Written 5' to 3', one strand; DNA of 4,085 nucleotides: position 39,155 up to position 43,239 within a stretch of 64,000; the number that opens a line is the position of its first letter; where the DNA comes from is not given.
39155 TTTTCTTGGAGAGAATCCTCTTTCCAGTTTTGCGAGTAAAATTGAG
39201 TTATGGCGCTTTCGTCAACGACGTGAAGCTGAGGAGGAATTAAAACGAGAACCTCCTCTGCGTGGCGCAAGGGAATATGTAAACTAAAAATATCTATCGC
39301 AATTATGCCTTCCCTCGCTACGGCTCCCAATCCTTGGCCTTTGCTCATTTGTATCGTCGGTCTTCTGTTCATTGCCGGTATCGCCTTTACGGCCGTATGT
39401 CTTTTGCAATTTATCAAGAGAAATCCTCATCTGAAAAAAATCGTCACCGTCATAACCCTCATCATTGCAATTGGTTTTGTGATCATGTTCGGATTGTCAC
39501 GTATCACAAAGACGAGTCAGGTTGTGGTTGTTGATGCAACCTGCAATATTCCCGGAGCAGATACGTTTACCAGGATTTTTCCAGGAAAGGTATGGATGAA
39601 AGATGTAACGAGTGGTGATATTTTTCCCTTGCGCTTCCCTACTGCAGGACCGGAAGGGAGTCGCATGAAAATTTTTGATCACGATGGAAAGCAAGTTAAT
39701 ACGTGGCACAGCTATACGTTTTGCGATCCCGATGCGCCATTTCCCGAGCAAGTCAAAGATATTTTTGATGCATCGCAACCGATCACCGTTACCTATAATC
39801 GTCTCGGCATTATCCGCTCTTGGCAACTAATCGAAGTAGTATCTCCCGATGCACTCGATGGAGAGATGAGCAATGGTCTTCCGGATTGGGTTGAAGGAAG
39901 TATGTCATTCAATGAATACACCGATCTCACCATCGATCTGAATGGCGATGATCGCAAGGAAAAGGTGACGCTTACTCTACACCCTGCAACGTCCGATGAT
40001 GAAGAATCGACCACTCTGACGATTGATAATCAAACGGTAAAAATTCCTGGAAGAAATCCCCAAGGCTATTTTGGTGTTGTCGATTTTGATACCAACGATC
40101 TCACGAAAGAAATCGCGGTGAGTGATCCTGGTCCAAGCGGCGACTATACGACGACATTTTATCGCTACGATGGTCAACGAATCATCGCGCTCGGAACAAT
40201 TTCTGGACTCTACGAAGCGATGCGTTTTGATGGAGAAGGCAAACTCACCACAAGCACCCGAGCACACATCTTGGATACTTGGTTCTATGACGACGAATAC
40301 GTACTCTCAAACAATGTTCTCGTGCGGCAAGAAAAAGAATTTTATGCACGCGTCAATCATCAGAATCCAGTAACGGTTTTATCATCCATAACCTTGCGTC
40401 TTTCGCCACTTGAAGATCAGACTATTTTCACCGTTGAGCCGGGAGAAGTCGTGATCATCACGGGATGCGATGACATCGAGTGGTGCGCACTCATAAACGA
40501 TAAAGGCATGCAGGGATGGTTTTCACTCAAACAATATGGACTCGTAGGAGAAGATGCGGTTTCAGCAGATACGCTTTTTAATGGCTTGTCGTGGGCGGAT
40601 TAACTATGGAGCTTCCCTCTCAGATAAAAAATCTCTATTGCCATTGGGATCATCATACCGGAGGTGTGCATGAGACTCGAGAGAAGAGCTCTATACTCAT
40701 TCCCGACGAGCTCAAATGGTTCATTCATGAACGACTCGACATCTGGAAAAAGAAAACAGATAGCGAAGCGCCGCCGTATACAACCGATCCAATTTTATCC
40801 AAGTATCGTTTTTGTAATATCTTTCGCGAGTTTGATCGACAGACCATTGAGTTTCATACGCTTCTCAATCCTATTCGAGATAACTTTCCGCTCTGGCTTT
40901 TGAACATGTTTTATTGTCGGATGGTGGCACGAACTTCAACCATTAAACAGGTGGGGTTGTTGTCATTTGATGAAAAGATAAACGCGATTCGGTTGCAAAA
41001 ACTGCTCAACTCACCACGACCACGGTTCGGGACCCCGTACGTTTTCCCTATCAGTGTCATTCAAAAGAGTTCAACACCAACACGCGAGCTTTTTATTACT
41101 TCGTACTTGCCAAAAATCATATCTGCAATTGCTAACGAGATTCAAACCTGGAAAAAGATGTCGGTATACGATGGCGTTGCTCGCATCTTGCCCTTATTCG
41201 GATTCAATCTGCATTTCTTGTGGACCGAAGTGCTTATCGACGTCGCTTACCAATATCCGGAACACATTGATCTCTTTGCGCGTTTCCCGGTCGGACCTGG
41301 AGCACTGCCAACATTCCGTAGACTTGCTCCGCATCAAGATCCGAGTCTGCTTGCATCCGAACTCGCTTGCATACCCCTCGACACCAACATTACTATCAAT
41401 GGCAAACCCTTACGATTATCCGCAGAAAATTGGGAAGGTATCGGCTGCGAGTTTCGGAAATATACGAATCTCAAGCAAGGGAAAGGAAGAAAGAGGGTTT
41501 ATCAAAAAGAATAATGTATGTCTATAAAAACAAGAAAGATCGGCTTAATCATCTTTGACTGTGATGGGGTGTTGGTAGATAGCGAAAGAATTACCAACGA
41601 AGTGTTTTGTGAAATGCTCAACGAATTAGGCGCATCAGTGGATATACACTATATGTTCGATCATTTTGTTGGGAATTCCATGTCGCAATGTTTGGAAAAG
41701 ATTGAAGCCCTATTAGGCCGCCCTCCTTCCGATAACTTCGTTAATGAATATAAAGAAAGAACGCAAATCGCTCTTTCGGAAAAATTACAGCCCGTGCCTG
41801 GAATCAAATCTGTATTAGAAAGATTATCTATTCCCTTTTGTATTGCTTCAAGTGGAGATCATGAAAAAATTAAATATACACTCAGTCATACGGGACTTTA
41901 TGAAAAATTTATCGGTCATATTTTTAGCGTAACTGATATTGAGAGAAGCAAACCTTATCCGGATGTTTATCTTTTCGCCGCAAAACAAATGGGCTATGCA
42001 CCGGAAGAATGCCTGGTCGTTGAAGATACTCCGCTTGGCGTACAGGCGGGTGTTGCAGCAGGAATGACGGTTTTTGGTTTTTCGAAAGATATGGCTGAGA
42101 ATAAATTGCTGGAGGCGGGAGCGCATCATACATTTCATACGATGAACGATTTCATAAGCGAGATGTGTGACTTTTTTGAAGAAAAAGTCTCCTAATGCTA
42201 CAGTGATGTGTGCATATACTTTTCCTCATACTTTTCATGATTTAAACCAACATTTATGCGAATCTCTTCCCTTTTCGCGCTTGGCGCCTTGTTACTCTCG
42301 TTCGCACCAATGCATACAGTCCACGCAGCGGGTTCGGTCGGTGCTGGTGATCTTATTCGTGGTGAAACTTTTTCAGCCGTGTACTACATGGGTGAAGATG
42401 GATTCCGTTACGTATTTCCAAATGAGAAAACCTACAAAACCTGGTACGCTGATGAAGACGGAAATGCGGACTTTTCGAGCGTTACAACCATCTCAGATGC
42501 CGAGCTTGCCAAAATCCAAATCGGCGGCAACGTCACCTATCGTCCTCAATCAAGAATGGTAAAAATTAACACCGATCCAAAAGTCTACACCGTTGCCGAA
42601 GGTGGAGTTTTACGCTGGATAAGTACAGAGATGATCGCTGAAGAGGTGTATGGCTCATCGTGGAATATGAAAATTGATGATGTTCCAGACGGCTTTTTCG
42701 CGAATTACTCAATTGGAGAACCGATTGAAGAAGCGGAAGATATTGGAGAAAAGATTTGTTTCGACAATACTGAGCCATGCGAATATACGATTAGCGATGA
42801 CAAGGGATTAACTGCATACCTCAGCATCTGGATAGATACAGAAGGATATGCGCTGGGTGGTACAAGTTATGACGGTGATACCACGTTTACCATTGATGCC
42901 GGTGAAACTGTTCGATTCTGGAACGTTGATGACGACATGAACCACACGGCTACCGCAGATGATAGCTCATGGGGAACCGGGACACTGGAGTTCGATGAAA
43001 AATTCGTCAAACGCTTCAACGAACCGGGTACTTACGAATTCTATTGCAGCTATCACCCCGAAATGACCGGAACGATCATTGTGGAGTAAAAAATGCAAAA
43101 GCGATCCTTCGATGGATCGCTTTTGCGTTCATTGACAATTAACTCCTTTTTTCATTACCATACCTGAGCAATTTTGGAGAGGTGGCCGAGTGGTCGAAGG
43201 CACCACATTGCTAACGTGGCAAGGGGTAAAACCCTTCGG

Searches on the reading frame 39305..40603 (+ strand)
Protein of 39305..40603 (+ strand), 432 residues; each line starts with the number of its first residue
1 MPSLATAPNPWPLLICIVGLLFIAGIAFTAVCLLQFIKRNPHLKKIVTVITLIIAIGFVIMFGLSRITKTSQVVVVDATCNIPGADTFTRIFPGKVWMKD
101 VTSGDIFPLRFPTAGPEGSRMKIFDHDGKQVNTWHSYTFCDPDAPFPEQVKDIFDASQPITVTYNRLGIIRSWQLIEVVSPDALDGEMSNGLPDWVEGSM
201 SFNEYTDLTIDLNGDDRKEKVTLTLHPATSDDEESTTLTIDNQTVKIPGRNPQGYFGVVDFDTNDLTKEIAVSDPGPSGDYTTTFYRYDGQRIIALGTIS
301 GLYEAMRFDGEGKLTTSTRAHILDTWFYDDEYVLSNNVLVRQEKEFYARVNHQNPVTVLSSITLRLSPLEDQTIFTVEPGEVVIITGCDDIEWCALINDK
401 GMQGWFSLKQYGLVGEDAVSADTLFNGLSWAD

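Call 37: search_protein_families(library=pfam, proteins=[window:39305-40603:+], max_evalue=0.001)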
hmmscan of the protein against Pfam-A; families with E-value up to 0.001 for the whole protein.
window:39305-40603:+ (432 aa): 1 family
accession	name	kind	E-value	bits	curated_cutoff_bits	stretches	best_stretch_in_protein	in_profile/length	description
PF13886.12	TM7S3_TM198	-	0.00014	22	29.2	1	11-107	73-164/199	TM7S3/TM198-like domain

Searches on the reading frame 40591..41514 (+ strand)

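Call 37: search_protein_families(library=pfam, proteins=[window:40591-41514:+], max_evalue=0.001)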
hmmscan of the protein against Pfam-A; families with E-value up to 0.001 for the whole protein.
window:40591-41514:+ (307 aa): 1 family
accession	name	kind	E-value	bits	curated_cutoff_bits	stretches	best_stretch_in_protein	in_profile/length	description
PF18723.6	HMUDK_hel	-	7.6e-14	52.2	25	1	40-88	6-54/281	5-hmdU DNA kinase, helical domain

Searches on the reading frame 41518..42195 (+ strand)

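Call 37: search_protein_families(library=pfam, proteins=[window:41518-42195:+], max_evalue=0.001)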
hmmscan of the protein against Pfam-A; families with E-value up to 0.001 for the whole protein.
window:41518-42195:+ (225 aa): 3 families
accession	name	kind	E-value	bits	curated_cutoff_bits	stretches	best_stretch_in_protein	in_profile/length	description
PF13419.12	HAD_2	-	5.3e-28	98.8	23.8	1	11-187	1-177/178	Haloacid dehalogenase-like hydrolase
PF00702.32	Hydrolase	-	3.4e-26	93.3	26.4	1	10-182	3-191/191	haloacid dehalogenase-like hydrolase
PF13242.12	Hydrolase_like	-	0.00028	21.2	22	1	144-211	3-71/75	HAD-hyrolase-like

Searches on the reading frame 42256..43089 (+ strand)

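Call 37: search_protein_families(library=pfam, proteins=[window:42256-43089:+], max_evalue=0.001)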
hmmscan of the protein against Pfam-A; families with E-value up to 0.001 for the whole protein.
window:42256-43089:+ (277 aa): 2 families
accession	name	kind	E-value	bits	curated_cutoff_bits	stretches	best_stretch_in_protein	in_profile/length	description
PF00127.26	Copper-bind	-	1.1e-05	26.2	21.2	1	210-277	18-99/99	Copper binding proteins, plastocyanin/azurin family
PF13473.12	Cupredoxin_1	-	0.00028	21.3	27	1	250-276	76-104/104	Cupredoxin-like domain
